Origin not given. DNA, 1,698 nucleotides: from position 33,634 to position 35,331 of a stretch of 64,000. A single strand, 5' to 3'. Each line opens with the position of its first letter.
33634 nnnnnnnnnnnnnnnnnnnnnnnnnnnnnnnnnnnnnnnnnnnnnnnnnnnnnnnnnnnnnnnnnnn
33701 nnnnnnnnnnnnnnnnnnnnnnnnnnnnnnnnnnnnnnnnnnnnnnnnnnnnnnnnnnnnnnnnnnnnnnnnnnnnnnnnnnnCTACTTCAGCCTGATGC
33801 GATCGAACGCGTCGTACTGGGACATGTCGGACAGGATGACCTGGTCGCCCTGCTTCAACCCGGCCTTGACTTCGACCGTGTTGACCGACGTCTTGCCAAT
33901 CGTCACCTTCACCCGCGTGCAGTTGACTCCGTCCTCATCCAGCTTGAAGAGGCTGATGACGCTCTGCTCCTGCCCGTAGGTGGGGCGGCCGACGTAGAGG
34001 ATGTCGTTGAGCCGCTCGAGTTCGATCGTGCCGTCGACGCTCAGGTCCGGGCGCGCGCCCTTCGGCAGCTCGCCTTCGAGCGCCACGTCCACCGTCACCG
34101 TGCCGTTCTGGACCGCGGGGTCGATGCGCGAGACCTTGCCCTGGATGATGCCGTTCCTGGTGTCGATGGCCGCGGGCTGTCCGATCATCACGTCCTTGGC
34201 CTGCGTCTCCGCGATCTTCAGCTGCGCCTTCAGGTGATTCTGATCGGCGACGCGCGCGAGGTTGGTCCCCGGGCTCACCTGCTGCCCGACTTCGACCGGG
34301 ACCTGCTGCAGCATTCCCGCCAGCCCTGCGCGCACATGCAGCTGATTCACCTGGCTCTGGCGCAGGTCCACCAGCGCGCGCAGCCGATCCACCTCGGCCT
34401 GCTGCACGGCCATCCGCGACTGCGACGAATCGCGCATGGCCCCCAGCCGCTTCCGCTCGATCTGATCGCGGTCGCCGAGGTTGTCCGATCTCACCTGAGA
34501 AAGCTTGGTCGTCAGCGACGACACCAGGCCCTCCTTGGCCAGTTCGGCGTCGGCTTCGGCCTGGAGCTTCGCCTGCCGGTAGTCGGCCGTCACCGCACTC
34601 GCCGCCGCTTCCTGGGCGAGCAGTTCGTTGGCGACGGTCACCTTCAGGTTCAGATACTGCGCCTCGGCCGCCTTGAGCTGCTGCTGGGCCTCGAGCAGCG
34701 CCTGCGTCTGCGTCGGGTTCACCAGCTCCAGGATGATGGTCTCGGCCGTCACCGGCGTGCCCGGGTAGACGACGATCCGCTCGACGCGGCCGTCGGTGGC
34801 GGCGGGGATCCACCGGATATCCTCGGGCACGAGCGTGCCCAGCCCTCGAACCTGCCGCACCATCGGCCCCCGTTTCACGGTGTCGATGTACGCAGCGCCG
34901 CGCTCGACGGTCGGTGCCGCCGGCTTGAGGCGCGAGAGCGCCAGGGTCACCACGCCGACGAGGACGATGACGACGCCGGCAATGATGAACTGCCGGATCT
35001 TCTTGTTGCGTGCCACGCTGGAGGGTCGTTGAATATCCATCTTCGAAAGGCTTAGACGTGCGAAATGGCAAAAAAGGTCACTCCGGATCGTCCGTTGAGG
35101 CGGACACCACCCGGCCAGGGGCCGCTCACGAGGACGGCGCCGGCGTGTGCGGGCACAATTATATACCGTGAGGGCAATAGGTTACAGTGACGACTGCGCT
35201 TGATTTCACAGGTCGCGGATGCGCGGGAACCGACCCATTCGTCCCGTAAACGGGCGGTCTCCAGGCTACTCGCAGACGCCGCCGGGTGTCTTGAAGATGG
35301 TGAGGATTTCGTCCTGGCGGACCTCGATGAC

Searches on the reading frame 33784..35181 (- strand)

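Call 59: search_protein_families(library=ncbifam, proteins=[window:33784-35181:-], max_evalue=0.00001)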
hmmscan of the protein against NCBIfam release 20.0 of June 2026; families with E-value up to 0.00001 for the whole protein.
window:33784-35181:- (465 aa): 5 families
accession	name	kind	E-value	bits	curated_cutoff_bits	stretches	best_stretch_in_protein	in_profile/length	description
TIGR01730.1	RND_mfp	subfamily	5.2e-32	111.1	94.9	2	251-453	105-310/322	efflux RND transporter periplasmic adaptor subunit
NF038010.1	ABC_adapt_DarC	equivalog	1.4e-17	63.6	450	1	61-465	10-417/417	darobactin export ABC transporter periplasmic adaptor subunit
TIGR00999.1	8a0102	subfamily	9.9e-12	44.5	319.3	1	200-450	24-264/271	CzcB/NccB family metal efflux transporter periplasmic adaptor subunit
TIGR00998.1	8a0101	subfamily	2.6e-10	39.8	390.8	1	130-356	50-284/334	EmrA/EmrK family multidrug efflux transporter periplasmic adaptor subunit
TIGR02971.1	heterocyst_DevB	subfamily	1.7e-08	34.2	129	1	113-363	3-288/327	ABC exporter membrane fusion protein, DevB family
